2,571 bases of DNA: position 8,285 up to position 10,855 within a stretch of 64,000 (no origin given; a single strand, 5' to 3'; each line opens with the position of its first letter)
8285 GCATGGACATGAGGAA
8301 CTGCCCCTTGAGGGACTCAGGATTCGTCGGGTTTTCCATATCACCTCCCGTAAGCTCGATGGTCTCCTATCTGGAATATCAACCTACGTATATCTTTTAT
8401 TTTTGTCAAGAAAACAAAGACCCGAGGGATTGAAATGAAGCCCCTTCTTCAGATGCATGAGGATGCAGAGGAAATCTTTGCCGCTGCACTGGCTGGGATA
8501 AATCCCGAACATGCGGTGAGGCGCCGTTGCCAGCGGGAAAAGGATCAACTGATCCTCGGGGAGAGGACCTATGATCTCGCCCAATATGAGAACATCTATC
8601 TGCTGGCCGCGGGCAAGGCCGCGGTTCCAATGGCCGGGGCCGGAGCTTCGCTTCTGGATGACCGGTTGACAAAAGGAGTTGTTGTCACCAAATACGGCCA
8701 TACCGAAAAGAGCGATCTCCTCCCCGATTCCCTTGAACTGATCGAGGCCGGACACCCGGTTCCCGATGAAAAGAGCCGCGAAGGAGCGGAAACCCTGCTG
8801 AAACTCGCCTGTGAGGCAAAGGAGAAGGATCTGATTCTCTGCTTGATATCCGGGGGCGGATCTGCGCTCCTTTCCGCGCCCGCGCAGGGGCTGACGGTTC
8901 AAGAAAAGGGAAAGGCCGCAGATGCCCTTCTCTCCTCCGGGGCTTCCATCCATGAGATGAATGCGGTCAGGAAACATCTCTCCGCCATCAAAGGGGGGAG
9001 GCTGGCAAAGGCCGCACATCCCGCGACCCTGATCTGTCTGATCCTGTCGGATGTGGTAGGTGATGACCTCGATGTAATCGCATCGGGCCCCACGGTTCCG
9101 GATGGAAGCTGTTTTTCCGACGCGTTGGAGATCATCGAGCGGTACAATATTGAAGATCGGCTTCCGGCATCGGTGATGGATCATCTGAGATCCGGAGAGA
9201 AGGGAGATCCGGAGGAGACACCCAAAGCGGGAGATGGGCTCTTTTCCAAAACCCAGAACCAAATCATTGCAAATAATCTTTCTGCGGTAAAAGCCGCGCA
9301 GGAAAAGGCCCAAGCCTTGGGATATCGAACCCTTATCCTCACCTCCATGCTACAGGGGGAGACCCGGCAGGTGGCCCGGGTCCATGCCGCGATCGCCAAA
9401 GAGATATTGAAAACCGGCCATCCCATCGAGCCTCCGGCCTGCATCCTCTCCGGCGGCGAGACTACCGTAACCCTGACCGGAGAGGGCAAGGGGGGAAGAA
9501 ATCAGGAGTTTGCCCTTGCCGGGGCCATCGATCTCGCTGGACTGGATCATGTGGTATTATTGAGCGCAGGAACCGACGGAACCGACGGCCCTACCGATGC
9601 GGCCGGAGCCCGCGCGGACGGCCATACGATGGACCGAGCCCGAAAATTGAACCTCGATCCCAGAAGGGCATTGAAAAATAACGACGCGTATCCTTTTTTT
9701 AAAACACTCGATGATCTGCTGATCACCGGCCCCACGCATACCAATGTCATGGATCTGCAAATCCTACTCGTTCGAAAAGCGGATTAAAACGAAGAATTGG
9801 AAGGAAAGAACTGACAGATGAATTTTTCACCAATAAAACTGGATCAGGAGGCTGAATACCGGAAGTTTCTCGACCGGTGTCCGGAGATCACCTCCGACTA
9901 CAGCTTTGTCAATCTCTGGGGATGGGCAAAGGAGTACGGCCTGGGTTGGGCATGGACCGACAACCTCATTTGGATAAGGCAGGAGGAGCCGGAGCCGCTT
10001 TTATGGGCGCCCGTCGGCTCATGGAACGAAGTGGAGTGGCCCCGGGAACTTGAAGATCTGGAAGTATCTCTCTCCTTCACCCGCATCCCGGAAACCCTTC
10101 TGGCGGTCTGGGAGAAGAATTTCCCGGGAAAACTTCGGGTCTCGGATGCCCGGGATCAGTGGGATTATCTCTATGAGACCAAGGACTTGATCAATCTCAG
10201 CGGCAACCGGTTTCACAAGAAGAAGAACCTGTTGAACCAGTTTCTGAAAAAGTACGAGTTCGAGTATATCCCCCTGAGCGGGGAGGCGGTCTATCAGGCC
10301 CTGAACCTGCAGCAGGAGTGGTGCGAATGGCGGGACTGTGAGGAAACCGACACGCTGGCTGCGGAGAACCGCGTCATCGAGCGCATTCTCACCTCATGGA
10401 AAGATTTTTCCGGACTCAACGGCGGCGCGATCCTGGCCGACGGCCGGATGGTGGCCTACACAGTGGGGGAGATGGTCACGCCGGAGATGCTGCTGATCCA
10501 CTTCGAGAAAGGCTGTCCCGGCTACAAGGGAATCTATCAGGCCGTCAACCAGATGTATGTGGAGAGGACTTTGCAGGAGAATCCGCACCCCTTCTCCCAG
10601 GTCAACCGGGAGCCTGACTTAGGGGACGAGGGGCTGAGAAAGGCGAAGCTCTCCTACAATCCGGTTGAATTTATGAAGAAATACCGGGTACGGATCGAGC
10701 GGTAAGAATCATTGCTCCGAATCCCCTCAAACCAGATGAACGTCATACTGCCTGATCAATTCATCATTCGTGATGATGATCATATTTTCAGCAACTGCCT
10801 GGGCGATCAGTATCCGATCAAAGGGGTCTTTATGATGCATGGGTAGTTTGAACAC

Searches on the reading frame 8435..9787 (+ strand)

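Call 7: search_protein_families(library=pfam, proteins=[window:8435-9787:+], max_evalue=0.001)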
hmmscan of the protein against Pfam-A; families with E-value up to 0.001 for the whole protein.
window:8435-9787:+ (450 aa): 2 families
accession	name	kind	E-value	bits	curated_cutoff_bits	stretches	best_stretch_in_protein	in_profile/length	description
PF13660.11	DUF4147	-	1.5e-88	296.6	23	1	11-252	2-234/234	Domain of unknown function (DUF4147)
PF05161.18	MOFRL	-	3e-42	143.6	28.3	1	335-440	1-106/106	MOFRL family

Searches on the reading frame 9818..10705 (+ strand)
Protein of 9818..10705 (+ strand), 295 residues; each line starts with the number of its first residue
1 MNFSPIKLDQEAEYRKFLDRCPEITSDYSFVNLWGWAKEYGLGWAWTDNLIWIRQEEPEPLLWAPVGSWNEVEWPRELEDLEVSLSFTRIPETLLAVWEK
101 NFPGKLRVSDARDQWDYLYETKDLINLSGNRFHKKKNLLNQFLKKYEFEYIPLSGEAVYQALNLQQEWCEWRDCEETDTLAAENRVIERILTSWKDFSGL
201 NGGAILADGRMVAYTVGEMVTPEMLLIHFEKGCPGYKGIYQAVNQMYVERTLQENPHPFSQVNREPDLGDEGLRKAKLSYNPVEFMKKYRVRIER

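Call 7: search_protein_families(library=pfam, proteins=[window:9818-10705:+], max_evalue=0.001)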
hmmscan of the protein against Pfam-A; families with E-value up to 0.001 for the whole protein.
window:9818-10705:+ (295 aa): 1 family
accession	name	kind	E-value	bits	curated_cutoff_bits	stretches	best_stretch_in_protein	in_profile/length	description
PF09924.15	LPG_synthase_C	-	7.2e-39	134.1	27.5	1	24-291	7-297/298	Phosphatidylglycerol lysyltransferase, C-terminal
